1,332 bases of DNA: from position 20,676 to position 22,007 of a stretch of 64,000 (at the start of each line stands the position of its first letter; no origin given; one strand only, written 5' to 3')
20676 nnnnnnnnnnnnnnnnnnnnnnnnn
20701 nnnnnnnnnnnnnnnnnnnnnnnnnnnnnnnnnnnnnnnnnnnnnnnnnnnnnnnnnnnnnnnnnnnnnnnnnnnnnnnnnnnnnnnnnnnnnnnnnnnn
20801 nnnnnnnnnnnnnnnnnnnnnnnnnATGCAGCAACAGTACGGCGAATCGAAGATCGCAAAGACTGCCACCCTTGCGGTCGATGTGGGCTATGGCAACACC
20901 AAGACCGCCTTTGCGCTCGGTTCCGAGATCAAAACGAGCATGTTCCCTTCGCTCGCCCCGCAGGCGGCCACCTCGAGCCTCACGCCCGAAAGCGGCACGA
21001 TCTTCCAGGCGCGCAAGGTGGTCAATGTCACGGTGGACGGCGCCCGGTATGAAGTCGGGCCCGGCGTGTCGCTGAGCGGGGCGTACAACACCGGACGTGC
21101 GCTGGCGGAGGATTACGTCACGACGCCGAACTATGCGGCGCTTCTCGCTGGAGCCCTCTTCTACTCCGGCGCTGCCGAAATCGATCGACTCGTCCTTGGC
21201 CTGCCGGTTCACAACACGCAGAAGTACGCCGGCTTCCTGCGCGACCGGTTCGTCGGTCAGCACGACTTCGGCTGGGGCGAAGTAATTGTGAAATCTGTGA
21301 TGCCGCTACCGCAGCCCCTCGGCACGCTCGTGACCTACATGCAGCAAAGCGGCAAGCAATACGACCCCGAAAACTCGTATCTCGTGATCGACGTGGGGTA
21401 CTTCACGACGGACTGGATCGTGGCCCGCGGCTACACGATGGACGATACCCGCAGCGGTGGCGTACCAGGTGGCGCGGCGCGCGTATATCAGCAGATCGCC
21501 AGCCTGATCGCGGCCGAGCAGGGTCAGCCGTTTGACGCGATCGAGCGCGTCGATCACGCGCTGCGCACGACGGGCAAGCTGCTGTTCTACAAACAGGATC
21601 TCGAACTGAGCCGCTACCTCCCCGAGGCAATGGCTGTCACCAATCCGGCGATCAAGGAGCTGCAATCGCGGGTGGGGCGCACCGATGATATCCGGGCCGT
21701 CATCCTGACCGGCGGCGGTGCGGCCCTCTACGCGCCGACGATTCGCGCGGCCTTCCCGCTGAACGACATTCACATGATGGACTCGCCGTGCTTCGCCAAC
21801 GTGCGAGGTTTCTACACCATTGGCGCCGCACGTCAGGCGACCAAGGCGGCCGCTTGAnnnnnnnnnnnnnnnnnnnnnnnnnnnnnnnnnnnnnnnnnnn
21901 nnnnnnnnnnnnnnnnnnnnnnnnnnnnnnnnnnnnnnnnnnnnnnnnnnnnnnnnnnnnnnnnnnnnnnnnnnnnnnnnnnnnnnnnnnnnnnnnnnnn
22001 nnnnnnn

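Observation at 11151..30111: Element-specific promoter box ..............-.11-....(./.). in five copies with invariant 15-nt spacing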

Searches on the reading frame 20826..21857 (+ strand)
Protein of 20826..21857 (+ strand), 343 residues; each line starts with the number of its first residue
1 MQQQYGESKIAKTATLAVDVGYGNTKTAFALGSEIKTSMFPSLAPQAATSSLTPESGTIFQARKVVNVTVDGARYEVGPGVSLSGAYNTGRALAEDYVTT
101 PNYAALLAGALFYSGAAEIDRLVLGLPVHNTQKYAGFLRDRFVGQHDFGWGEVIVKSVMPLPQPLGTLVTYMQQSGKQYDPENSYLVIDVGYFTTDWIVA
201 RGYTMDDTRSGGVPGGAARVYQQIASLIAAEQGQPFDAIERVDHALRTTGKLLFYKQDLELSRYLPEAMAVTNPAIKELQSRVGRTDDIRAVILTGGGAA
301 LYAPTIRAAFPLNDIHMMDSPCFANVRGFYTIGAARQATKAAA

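Call 14: search_protein_families(library=pfam, proteins=[window:20826-21857:+], max_evalue=0.01)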
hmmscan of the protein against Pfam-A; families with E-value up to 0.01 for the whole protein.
window:20826-21857:+ (343 aa): 3 families
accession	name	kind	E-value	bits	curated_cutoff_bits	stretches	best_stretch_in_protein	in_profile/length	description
PF17989.7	ALP_N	-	4.2e-23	82.6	26.3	1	17-166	1-148/148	Actin like proteins N terminal domain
PF21522.3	MreB-like_C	-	2.6e-11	44.6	27.8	1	187-304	1-119/123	Archaeal actin homologue MreB-like, C-terminal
PF21523.3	ParM_N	-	7.5e-06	26.5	27.4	1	182-331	4-158/159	Plasmid segregation protein ParM, C-terminal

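Call 15: search_protein_families(library=ncbifam, proteins=[window:20826-21857:+], max_evalue=0.01)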
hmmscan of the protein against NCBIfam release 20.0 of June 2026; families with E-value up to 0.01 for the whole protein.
window:20826-21857:+ (343 aa): 3 families
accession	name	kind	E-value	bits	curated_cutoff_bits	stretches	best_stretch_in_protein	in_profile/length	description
TIGR03739.1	PRTRC_D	hypoth_equivalog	3e-114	381.3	214.8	1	17-335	1-320/320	PRTRC system protein D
NF010498.0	PRK13917.1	equivalog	1.2e-14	54.4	417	1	153-334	151-335/344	plasmid segregation protein ParM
NF052678.1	morpho_FcmB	equivalog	2.3e-05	23.4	300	1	102-309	126-343/373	filament morphology actin-like protein FcmB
